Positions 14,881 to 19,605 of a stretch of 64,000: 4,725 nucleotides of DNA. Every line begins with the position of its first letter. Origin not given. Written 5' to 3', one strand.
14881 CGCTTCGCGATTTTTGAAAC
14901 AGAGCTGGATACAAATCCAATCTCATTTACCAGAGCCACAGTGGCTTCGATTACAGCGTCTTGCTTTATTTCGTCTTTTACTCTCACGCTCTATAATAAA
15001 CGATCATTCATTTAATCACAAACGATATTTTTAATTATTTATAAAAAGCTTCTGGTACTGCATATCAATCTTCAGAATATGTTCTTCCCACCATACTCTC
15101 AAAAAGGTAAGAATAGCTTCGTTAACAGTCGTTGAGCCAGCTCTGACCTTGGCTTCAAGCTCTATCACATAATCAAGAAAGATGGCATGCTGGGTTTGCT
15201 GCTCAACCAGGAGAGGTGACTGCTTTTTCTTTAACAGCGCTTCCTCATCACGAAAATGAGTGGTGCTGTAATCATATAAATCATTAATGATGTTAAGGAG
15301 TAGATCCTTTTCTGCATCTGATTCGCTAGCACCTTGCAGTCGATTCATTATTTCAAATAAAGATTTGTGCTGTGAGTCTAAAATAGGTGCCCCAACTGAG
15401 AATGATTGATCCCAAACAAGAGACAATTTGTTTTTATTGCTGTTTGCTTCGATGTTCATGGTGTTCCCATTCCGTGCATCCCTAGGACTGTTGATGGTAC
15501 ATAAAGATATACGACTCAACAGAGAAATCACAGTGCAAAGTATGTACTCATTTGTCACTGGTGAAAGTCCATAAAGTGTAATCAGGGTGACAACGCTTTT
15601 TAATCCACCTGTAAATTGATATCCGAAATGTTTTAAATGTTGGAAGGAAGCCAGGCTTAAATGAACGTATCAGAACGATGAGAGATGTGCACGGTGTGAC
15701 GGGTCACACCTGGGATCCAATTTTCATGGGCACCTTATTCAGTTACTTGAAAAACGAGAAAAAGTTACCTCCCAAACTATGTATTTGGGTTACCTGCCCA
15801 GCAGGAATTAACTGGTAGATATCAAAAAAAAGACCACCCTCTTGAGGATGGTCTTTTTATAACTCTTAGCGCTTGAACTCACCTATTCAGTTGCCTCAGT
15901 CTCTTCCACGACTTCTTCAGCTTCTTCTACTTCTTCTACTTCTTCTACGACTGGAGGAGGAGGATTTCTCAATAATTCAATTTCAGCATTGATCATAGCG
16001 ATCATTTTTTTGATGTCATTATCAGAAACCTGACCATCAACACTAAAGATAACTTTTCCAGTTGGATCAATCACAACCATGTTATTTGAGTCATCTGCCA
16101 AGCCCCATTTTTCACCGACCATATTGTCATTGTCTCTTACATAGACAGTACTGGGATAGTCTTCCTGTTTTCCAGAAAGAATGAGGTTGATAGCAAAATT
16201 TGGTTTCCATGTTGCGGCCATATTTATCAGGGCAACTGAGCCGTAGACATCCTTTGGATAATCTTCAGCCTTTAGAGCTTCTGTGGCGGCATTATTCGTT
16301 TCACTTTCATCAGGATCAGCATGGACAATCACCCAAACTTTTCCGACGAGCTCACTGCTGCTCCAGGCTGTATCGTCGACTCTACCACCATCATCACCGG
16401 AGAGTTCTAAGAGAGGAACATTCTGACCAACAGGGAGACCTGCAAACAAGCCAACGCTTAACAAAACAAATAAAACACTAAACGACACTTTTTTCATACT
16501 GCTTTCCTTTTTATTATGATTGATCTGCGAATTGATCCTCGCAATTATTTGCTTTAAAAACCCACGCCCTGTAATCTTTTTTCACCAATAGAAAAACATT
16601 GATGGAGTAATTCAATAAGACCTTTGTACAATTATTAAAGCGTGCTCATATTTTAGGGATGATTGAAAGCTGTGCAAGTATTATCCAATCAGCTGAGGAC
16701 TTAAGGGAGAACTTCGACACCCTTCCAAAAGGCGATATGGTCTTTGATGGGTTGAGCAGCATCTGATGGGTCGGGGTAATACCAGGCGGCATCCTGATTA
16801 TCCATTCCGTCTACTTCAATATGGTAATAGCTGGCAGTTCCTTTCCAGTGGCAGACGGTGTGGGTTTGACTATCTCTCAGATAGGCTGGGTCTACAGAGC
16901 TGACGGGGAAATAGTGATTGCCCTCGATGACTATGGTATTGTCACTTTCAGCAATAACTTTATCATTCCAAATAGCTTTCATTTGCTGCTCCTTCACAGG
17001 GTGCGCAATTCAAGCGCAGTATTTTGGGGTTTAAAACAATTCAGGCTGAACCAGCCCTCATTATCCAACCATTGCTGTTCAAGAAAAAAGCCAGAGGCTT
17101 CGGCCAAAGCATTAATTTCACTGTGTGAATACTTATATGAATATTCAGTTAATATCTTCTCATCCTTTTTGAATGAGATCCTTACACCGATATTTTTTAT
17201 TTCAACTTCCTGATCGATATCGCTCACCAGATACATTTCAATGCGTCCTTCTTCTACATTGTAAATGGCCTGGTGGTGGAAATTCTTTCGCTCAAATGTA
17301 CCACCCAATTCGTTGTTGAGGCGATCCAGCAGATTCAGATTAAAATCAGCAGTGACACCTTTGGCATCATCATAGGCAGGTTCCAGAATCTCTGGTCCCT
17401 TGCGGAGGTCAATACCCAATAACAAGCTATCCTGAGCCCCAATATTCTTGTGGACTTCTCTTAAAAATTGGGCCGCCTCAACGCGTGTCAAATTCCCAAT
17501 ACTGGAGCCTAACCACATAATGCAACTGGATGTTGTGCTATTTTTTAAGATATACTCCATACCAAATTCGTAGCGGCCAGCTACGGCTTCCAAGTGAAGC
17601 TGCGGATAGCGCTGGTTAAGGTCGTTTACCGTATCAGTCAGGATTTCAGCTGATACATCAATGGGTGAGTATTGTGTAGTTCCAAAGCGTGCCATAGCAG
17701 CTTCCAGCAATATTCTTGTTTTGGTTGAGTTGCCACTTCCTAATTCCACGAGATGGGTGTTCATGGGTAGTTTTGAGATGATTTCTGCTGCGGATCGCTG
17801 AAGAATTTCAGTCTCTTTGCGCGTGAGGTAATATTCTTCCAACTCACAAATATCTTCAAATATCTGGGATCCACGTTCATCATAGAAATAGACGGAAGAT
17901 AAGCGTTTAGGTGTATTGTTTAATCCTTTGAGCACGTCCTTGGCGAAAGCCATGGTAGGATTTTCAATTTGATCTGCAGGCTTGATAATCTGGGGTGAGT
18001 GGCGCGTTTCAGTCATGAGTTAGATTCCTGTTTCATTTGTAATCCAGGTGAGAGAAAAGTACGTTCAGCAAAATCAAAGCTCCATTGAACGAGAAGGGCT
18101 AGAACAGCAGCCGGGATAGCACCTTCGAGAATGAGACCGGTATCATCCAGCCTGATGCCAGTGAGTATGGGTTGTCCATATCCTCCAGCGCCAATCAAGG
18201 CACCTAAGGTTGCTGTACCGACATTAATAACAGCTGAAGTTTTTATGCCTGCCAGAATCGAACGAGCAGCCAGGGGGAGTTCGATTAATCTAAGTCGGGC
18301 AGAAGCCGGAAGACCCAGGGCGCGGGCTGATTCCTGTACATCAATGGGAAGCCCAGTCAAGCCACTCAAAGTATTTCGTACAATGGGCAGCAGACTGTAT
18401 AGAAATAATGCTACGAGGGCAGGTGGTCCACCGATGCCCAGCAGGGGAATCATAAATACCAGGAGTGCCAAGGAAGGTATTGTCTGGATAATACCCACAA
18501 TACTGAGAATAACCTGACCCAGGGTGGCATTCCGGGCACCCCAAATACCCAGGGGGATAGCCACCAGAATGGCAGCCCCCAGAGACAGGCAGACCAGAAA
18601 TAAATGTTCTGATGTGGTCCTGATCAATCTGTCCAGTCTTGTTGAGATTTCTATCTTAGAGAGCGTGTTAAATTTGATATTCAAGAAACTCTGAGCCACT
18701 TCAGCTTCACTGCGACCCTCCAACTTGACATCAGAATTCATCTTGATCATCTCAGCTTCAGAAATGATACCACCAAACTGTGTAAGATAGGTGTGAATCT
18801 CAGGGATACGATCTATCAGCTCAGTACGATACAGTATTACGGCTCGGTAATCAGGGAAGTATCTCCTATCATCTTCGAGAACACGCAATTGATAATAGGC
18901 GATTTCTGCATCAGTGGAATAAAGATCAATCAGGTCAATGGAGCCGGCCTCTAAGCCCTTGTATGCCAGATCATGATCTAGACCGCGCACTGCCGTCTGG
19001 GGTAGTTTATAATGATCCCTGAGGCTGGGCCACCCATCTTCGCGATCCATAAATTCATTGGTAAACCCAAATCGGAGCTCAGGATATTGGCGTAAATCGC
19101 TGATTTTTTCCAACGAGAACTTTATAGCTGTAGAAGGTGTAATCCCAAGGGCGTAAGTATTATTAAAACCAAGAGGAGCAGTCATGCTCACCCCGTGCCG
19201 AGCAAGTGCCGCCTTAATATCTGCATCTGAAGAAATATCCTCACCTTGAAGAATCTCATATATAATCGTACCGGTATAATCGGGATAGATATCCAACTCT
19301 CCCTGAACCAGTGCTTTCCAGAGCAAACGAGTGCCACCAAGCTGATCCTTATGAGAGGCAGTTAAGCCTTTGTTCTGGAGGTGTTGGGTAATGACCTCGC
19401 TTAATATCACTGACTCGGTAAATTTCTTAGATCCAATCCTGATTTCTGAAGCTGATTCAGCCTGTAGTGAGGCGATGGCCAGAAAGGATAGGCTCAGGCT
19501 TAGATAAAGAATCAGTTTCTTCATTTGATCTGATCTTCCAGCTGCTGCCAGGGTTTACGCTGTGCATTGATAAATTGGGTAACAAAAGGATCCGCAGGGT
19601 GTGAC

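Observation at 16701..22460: Ergothioneine operon with an OpuC/EgtUV-type ABC transporter between egtB and egtD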

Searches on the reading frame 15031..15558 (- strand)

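Call 3: search_protein_families(library=pfam, proteins=[window:15031-15558:-])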
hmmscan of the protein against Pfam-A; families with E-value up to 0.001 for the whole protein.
window:15031-15558:- (175 aa): 1 family
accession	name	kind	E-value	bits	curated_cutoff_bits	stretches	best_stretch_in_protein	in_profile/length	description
PF01814.28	Hemerythrin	-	6.3e-12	46.5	25.3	1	58-169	4-124/127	Hemerythrin HHE cation binding domain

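Call 4: search_protein_families(library=ncbifam, proteins=[window:15031-15558:-])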
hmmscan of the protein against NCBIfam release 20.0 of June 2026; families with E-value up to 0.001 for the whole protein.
window:15031-15558:- (175 aa): 5 families
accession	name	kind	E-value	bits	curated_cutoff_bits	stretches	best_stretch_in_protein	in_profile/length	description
TIGR02481.1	hemeryth_dom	domain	2.9e-31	108.1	51.75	1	49-171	2-125/126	hemerythrin domain-containing protein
NF033749.1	bact_hemeryth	subfamily_domain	1.3e-30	106.1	84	1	47-172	2-128/129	bacteriohemerythrin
NF002007.0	PRK00808.1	equivalog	6.5e-20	71.8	109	1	46-170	3-125/156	bacteriohemerythrin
TIGR00058.1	Hemerythrin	subfamily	1.6e-14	54.4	131.85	1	48-169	6-112/115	hemerythrin family non-heme iron protein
NF002522.0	PRK01917.1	equivalog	7.8e-06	25.8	162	1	44-166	7-125/145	cation-binding hemerythrin HHE family protein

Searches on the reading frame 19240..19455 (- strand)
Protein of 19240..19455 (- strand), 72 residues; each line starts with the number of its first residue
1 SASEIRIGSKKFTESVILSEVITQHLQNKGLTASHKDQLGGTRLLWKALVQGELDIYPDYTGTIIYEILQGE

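Call 27: search_solved_structures(query=window:19240-19455:-, max_evalue=1, show_alignments=5)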
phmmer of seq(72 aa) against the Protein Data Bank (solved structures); distinct sequences matched with E-value up to 1: 27.
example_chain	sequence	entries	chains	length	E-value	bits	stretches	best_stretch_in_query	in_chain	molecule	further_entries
4wep_A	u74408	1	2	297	9e-11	44.6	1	2-63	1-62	Putative osmoprotectant uptake system substrate-binding protein OsmF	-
1sw1_A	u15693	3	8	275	1.5e-09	40.8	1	3-69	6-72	osmoprotection protein (proX)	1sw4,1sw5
1sw2_A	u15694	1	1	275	1.5e-09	40.8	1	3-69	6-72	osmoprotection protein (proX)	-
3mam_A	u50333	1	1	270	3.4e-09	39.7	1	5-69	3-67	Osmoprotection protein (ProX)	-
9o5f_A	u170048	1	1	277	1.8e-08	37.4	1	14-70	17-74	Ergothioneine transporter EgtUC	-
9egi_A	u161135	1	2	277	2.2e-08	37.1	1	27-70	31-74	Ergothioneine transporter EgtUC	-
5teu_A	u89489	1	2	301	2.7e-08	36.8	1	4-65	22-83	Substrate-binding region of ABC-type glycine betaine transport system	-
5uve_A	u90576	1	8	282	3.7e-08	36.4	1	5-65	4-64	Substrate-binding region of ABC-type glycine betaine transport system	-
4nd9_A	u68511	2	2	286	1.6e-07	34.4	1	4-65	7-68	ABC transporter, substrate binding protein (Proline/glycine/betaine)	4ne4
9egh_A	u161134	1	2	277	2.5e-07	33.7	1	14-70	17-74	Ergothioneine transporter EgtUC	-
9egj_A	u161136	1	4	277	2.6e-07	33.7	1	14-70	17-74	Ergothioneine transporter EgtUC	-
7txl_A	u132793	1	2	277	3.3e-07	33.4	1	27-70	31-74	Choline transporter (Glycine betaine transport system permease protein)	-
7txk_A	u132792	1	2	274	3.6e-07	33.3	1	27-70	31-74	Choline transporter (Glycine betaine transport system permease protein)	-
4z7e_A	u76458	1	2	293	4.2e-05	26.7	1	4-69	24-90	Lmo1422 protein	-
6uru_A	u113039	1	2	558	0.00019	24.7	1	5-69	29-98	iAChSnFR precursor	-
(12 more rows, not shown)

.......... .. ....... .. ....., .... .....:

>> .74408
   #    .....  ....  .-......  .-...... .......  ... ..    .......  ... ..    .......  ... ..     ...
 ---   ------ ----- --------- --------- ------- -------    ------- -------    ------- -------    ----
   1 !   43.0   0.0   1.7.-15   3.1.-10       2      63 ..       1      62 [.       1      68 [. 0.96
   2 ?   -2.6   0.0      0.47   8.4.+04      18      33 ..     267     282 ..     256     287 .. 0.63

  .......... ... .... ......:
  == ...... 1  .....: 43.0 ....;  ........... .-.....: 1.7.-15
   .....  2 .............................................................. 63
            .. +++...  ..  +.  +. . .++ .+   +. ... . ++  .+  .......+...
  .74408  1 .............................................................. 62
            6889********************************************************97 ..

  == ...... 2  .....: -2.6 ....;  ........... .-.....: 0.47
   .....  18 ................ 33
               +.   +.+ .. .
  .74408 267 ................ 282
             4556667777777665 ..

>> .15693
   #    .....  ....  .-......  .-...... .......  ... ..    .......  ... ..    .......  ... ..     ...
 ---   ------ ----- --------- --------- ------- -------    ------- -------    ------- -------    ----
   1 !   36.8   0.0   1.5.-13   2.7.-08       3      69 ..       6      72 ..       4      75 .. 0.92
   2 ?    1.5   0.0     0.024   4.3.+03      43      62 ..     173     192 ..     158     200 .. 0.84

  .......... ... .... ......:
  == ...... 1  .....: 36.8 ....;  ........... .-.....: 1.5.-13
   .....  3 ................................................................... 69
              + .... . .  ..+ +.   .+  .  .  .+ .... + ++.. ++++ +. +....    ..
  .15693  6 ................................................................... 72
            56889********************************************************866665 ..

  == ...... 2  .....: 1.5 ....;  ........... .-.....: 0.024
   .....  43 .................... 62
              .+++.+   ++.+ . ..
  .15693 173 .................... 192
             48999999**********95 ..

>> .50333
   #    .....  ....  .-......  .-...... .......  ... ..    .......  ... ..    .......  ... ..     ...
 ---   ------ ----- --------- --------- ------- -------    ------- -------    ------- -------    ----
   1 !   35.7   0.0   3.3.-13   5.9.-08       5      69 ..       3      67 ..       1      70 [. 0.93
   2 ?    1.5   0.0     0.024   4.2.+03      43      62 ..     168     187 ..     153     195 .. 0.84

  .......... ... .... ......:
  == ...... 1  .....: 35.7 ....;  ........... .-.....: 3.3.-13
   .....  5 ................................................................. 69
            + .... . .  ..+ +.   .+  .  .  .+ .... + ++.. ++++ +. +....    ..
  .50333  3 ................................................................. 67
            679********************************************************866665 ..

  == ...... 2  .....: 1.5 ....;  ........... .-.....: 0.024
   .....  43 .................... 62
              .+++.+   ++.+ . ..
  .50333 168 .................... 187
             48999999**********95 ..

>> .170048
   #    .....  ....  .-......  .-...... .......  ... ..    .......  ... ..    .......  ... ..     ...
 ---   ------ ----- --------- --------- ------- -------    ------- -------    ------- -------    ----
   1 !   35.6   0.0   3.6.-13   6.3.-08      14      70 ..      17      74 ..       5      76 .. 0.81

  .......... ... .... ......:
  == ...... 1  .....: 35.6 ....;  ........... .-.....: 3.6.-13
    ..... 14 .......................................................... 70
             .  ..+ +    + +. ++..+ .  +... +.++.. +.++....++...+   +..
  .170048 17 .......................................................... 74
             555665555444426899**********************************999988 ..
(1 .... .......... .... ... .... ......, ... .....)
